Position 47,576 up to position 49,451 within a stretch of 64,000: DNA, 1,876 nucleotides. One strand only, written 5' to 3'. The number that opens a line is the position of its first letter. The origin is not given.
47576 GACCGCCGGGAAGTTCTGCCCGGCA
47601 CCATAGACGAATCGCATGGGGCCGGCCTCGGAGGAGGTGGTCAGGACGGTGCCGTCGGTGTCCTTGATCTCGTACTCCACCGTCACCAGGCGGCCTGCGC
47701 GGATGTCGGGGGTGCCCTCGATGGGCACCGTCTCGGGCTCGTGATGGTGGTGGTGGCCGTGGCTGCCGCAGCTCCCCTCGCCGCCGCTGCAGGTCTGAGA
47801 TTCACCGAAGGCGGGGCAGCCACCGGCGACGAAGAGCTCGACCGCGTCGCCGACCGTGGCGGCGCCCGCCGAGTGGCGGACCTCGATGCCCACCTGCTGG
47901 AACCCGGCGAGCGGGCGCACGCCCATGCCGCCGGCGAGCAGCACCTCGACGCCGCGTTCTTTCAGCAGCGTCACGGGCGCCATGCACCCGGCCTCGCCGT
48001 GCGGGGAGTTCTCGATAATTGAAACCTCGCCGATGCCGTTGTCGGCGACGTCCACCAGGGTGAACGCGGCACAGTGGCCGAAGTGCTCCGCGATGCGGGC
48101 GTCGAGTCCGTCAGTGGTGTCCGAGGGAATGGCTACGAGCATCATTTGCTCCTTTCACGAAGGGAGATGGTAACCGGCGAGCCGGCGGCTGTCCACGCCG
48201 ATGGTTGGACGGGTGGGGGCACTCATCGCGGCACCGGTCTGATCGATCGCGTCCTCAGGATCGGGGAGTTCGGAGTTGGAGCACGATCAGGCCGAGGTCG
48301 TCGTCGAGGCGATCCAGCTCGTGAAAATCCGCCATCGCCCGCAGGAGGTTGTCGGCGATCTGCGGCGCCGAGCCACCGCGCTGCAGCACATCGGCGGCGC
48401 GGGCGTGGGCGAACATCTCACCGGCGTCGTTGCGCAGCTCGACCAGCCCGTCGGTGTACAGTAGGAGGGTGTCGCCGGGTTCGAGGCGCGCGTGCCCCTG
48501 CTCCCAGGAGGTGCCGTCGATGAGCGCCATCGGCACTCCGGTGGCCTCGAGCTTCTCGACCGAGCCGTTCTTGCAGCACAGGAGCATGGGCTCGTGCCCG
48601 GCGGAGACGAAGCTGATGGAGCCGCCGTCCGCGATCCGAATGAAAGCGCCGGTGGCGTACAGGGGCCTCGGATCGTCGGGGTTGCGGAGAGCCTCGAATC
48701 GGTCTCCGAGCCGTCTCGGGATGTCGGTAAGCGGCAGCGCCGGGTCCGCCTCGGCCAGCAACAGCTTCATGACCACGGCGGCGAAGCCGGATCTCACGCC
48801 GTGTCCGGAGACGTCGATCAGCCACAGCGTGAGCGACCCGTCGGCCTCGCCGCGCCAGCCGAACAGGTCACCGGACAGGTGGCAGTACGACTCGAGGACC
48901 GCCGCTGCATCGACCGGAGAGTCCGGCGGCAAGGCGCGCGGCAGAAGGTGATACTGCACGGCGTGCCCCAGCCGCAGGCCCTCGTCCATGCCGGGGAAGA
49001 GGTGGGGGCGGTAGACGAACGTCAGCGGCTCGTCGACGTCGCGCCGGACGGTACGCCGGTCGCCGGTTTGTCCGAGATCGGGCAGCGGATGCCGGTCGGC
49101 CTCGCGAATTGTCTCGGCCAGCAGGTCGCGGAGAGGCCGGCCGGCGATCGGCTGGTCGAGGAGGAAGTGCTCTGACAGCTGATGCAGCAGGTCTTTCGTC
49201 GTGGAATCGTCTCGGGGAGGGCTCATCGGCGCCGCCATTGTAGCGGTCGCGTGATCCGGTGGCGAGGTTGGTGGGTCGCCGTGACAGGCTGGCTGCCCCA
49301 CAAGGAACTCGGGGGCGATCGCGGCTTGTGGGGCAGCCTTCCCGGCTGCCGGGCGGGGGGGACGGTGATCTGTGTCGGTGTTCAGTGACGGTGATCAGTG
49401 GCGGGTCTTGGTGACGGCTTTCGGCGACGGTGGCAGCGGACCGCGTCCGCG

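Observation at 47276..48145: NifX-like cofactor-binding domain fused through a Cys/His-rich linker to a SlyD-type FKBP isomerase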

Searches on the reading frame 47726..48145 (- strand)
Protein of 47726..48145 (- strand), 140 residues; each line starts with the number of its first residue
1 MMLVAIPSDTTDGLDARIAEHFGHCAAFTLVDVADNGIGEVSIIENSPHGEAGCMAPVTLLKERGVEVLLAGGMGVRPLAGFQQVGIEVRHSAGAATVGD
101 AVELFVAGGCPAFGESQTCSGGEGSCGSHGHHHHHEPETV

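Call 28: search_protein_representatives(protein=window:47762-48145:-)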
Query: 128 residues. Proteins with E-value up to 0.001 (for the whole library): 1268; up to 1e-10: 268; up to 1e-30: 6. The best 150 are listed.
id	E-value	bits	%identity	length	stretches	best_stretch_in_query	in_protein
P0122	1.8e-46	173.8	68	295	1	2-127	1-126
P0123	4.6e-45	169.2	64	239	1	2-127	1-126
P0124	5.6e-33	130.1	51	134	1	2-125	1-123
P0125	4.5e-32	127.2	52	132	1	2-123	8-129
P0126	5.7e-32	126.9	46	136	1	2-124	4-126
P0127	4.5e-31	124.0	41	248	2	4-121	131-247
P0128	1.1e-30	122.7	56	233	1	2-109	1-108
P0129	1.1e-28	116.2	47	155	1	3-120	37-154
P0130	2.7e-28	115.0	45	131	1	3-125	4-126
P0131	4.9e-28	114.2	46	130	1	2-126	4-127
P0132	7.8e-28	113.5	49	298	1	2-124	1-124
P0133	1.8e-27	112.4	40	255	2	3-122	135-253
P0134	4.2e-27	111.2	47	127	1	3-122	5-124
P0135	2.1e-26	108.9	43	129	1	4-126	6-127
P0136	2.7e-26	108.5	43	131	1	2-124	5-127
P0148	3.9e-24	101.6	40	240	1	2-122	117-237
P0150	7.0e-24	100.7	48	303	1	3-127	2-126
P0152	1.2e-23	99.9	47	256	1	3-127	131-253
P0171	1.4e-21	93.3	36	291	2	2-115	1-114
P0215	1.0e-17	80.8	43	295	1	2-118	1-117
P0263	8.8e-15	71.3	40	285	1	2-122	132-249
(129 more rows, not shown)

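Call 35: search_solved_structures(query=window:47726-48145:-, max_evalue=10, show_alignments=5)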
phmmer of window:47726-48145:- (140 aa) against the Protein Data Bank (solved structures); distinct sequences matched with E-value up to 10: 32.
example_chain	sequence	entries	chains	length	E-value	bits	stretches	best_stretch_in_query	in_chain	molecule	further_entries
1t3v_A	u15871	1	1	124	2.3e-11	47.3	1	2-111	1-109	conserved hypothetical protein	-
1o13_A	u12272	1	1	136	3.4e-10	43.5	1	2-110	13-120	probable NifB protein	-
2yx6_A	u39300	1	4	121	8.3e-10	42.2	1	2-109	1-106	Hypothetical protein PH0822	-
2wfb_A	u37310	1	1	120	1.4e-06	31.8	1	5-112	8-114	PUTATIVE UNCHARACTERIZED PROTEIN ORP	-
1eo1_A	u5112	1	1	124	2.2e-05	27.9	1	3-110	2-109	HYPOTHETICAL PROTEIN MTH1175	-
1rdu_A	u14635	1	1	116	6.6e-05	26.3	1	2-109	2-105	conserved hypothetical protein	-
5xjx_K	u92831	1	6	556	0.014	18.8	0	13-40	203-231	LRR receptor-like serine/threonine-protein kinase ERL1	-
5xkj_A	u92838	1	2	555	0.043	17.2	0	13-40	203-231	LRR receptor-like serine/threonine-protein kinase ERL1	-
5xkn_A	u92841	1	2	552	0.056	16.8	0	112-134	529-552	LRR receptor-like serine/threonine-protein kinase ERL2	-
8e5d_A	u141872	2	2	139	0.076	16.4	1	21-64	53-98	Double-stranded DNA deaminase toxin A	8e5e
8s5w_B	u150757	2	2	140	0.17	15.3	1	114-138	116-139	Nb3.7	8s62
9qk1_F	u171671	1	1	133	0.39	14.1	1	106-138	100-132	a2NB06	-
9ky4_D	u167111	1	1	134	0.39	14.1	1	22-65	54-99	Double-stranded DNA deaminase toxin A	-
7nki_F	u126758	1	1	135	0.68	13.3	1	108-138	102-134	Nb8209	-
8dp0_B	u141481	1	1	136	0.73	13.2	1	107-138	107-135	Nanobody NB7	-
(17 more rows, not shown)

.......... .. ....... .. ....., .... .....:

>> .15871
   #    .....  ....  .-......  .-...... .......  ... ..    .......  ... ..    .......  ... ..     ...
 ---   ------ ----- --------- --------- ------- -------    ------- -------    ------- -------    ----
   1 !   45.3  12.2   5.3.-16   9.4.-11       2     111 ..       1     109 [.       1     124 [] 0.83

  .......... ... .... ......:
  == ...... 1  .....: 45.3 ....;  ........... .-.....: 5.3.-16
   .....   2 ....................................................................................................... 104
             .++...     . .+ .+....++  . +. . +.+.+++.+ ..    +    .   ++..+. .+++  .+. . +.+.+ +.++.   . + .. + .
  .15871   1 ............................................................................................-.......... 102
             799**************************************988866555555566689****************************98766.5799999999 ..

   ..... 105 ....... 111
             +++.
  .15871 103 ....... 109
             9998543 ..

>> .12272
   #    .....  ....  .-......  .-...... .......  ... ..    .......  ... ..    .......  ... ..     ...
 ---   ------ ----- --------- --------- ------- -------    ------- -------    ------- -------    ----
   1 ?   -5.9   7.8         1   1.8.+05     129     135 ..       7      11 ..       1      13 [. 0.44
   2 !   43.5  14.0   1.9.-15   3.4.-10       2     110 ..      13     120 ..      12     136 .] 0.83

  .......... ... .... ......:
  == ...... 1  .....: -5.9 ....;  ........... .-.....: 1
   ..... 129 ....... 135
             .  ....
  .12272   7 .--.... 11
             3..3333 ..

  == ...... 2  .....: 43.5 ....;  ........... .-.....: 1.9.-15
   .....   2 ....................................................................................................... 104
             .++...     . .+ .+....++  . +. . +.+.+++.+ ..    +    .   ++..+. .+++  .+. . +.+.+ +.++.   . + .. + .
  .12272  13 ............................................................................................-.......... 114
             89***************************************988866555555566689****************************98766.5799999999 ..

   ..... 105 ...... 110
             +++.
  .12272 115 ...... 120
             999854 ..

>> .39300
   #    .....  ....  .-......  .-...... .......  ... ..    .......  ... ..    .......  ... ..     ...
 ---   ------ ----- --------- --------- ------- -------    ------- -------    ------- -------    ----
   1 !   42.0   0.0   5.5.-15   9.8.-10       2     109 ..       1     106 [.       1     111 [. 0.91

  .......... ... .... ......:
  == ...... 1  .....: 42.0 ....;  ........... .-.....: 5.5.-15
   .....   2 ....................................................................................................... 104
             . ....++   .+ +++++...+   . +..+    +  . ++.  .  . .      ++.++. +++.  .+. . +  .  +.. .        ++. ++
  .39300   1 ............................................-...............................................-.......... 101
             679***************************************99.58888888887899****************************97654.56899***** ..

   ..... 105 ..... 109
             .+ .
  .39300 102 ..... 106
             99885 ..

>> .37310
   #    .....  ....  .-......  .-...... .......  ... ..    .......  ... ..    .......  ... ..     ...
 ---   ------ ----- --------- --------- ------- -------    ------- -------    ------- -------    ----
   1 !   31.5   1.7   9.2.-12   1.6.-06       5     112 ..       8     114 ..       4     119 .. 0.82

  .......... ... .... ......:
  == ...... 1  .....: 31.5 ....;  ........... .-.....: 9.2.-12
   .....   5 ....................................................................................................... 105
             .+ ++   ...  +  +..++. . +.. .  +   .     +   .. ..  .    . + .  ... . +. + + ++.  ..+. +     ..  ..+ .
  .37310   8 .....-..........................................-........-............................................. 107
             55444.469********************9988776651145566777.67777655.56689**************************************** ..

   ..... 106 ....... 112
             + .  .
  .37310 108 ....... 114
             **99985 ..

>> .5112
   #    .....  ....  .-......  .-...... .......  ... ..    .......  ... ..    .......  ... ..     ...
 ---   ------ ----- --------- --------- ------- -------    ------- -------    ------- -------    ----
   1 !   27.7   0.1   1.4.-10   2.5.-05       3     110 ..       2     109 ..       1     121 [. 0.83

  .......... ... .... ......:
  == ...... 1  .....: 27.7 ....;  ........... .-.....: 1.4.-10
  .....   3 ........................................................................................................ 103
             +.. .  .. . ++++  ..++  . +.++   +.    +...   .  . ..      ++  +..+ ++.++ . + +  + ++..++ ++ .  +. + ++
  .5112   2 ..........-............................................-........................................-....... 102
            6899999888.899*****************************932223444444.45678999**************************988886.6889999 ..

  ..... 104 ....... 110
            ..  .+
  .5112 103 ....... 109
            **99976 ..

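Call 42: search_protein_families(library=pfam, proteins=[P0132, P0150, P0215, P0127, P0148, P0152, P0128, P0171, P0263, P0130], max_evalue=0.001)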
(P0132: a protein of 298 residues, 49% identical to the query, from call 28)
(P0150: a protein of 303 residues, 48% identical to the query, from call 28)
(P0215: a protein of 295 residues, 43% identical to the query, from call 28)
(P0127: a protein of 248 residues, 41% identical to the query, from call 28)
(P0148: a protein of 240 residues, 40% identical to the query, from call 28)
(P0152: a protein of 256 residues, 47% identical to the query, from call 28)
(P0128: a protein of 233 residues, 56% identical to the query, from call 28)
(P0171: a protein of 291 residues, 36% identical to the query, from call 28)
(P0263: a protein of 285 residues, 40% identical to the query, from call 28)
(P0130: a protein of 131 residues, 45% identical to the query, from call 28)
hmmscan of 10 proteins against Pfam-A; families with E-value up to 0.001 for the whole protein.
P0132 (298 aa): 2 families
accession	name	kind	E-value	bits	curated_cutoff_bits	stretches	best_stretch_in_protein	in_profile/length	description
PF02579.22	Nitro_FeMo-Co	-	3.1e-18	66.3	26.3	1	14-104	2-92/94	Dinitrogenase iron-molybdenum cofactor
PF00254.34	FKBP_C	-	1.2e-07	32.4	21.1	1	153-225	6-83/94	FKBP-type peptidyl-prolyl cis-trans isomerase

P0150 (303 aa): 2 families
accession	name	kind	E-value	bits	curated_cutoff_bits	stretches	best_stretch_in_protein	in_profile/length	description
PF02579.22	Nitro_FeMo-Co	-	4.7e-18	65.7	26.3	1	14-104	2-93/94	Dinitrogenase iron-molybdenum cofactor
PF00254.34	FKBP_C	-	2.2e-07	31.5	21.1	1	157-226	8-79/94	FKBP-type peptidyl-prolyl cis-trans isomerase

P0215 (295 aa): 2 families
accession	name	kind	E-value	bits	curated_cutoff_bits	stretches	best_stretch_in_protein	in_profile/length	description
PF02579.22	Nitro_FeMo-Co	-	4.6e-10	40.1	26.3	1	14-105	2-93/94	Dinitrogenase iron-molybdenum cofactor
PF00254.34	FKBP_C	-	2.8e-06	28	21.1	1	137-221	5-90/94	FKBP-type peptidyl-prolyl cis-trans isomerase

P0127 (248 aa): 1 family
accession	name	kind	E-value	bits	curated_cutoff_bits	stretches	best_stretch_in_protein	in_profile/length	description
PF02579.22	Nitro_FeMo-Co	-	3.6e-39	133.4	26.3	2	13-105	2-93/94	Dinitrogenase iron-molybdenum cofactor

P0148 (240 aa): 4 families
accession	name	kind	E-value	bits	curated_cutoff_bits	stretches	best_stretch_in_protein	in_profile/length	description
PF02001.22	DUF134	-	2.9e-21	76.3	27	1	3-95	6-96/98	Protein of unknown function DUF134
PF02579.22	Nitro_FeMo-Co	-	6.6e-16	58.8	26.3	1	134-221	6-93/94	Dinitrogenase iron-molybdenum cofactor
PF13384.12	HTH_23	-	0.00078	19.6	24.6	0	37-72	6-40/50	Homeodomain-like domain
PF08281.18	Sigma70_r4_2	-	0.00084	19.4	25.7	0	33-75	10-52/54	Sigma-70, region 4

P0152 (256 aa): 2 families
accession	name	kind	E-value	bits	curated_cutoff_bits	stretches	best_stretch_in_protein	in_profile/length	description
PF02001.22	DUF134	-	3.1e-23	82.6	27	1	3-95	6-96/98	Protein of unknown function DUF134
PF02579.22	Nitro_FeMo-Co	-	9.3e-17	61.6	26.3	1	145-230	4-90/94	Dinitrogenase iron-molybdenum cofactor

P0128 (233 aa): 3 families
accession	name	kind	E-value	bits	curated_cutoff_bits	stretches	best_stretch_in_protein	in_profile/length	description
PF03486.20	HI0933_like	-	1.2e-26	94.2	50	1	167-231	179-243/244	HI0933-like protein Rossmann domain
PF02579.22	Nitro_FeMo-Co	-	7.9e-20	71.4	26.3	1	14-105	2-93/94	Dinitrogenase iron-molybdenum cofactor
PF22780.1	HI0933_like_1st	-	4.1e-11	43.4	27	1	102-178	89-165/165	HI0933-like protein barrel and H2TH domain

P0171 (291 aa): 1 family
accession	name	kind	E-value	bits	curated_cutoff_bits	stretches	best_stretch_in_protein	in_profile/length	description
PF02579.22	Nitro_FeMo-Co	-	1.1e-39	135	26.3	2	14-104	2-93/94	Dinitrogenase iron-molybdenum cofactor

P0263 (285 aa): 6 families
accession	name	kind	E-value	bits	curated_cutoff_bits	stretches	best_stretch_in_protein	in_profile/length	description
PF02579.22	Nitro_FeMo-Co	-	1.1e-21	77.3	26.3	1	145-236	2-93/94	Dinitrogenase iron-molybdenum cofactor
PF01022.26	HTH_5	-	5.6e-17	61.8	22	1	13-59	1-47/47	Bacterial regulatory protein, arsR family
PF12840.13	HTH_20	-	6.7e-09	36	27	1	11-60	1-51/51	Helix-turn-helix domain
PF25213.1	HVO_A0261_N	-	1.8e-05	25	35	1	14-63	11-60/86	HVO_A0261 N-terminal domain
PF13412.12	HTH_24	-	5.3e-05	23.1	21.9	1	13-58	2-48/48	Winged helix-turn-helix DNA-binding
PF12802.13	MarR_2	-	8.6e-05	23.1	27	1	18-62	9-58/61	MarR family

P0130 (131 aa): 1 family
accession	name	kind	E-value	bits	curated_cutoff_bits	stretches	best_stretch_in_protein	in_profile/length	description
PF02579.22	Nitro_FeMo-Co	-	1.3e-21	77.1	26.3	1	17-107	3-93/94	Dinitrogenase iron-molybdenum cofactor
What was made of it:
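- The module is also fused to DUF134 and ArsR HTH domains elsewhere, as expected for a ligand-binding module (call 42). The same HFGHC module is fused to DNA-binding domains (DUF134, ArsR HTH), which is typical of sensor domains (call 42).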

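Call 60: find_encoding_contigs(protein=P0124, flank=6000, max_places=3)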
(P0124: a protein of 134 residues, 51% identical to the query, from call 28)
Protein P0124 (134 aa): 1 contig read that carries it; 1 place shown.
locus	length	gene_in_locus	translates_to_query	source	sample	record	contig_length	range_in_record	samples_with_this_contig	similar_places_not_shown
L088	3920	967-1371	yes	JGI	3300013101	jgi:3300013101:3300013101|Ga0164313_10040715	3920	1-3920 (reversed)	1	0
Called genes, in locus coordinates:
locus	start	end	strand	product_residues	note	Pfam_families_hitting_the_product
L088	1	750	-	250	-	?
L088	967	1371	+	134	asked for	PF02579:Nitro_FeMo-Co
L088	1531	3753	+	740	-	PF03030:H_PPase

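Call 61: find_encoding_contigs(protein=P0130, flank=6000, max_places=3)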
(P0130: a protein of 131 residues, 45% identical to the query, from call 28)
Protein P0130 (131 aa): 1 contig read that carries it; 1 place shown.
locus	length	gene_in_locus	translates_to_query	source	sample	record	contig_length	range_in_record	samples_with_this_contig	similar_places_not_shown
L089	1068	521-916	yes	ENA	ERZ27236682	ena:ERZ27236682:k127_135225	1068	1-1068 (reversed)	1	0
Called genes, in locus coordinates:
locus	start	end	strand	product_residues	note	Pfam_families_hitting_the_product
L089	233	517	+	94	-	PF02001:DUF134, PF13384:HTH_23 (faint)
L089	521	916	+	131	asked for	PF02579:Nitro_FeMo-Co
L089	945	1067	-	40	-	?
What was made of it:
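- Tried and rejected: Two contigs carrying stand-alone relatives were short and showed only an H+-PPase neighbour and a DUF134 neighbour (calls 60, 61).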

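Call 63: find_related_loci(query=A3, collection=metagenome_contigs, flank=8000)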
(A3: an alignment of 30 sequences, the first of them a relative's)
Query A3 (131 aa) in metagenome_contigs; peptide patterns used: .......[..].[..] (x = any residue, [..] = any of these).
600 stretches matched a pattern (row limit reached: there are more); 575 encode a relative of the query (tblastn E <= 1e-3); the best 80 are kept; 80 distinct loci.
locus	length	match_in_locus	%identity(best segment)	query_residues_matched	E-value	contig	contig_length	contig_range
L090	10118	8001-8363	59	5-125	2e-44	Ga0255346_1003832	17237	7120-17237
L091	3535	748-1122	55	1-125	3e-44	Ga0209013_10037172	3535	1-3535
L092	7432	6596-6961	58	2-123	2e-43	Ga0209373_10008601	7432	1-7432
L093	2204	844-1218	58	1-125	3e-43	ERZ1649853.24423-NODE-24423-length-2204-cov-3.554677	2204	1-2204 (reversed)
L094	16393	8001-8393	55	1-131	4e-43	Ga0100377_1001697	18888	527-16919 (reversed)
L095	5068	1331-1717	53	1-131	5e-43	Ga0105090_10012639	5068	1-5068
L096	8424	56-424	56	1-123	9e-43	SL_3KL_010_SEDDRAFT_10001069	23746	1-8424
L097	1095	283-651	54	1-123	1e-44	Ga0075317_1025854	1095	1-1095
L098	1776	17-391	52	1-125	2e-43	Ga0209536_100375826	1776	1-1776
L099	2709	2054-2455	54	2-131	1e-42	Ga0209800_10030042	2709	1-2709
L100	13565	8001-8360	54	4-123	3e-42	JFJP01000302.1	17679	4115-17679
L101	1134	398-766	56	2-124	1e-43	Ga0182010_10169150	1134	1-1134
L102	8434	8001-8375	56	1-125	6e-42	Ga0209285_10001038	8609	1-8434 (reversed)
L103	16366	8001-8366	55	2-123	3e-42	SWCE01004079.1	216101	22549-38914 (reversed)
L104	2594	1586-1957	54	2-125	6e-42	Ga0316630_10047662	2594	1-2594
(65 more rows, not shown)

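Call 81: predict_structure(alignment_id=A3)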
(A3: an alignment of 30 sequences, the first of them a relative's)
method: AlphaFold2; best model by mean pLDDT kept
length: 131 residues; sequences in the alignment: 30
mean_pLDDT: 91.0   pTM: 0.85
mean pLDDT of the five models: 91.0, 90.8, 89.9, 89.4, 89.0
residues with pLDDT >= 90: 108; 70-90: 9; 50-70: 6; < 50: 8
segments of 3 or more residues with pLDDT < 50: 124-131
pLDDT, mean of each block of 10 residues (from residue 1): 96 97 94 97 91 84 98 96 98 98 97 92 49 47
secondary structure, 60 per line:
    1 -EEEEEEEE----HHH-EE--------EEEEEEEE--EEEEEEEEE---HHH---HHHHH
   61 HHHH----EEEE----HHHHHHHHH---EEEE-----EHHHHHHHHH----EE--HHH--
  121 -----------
elements in order: E2-9 E28-35 E38-46 H56-64 E69-72 H77-85 E89-92 H99-107

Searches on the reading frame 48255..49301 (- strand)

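Call 3: search_protein_families(library=pfam, proteins=[window:48255-49301:-], max_evalue=0.01)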
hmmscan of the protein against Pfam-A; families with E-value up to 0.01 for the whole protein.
window:48255-49301:- (348 aa): 1 family
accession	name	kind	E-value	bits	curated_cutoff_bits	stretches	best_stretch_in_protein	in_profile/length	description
PF07228.17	SpoIIE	-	1.7e-32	113.4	25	1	154-343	2-191/192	Stage II sporulation protein E (SpoIIE)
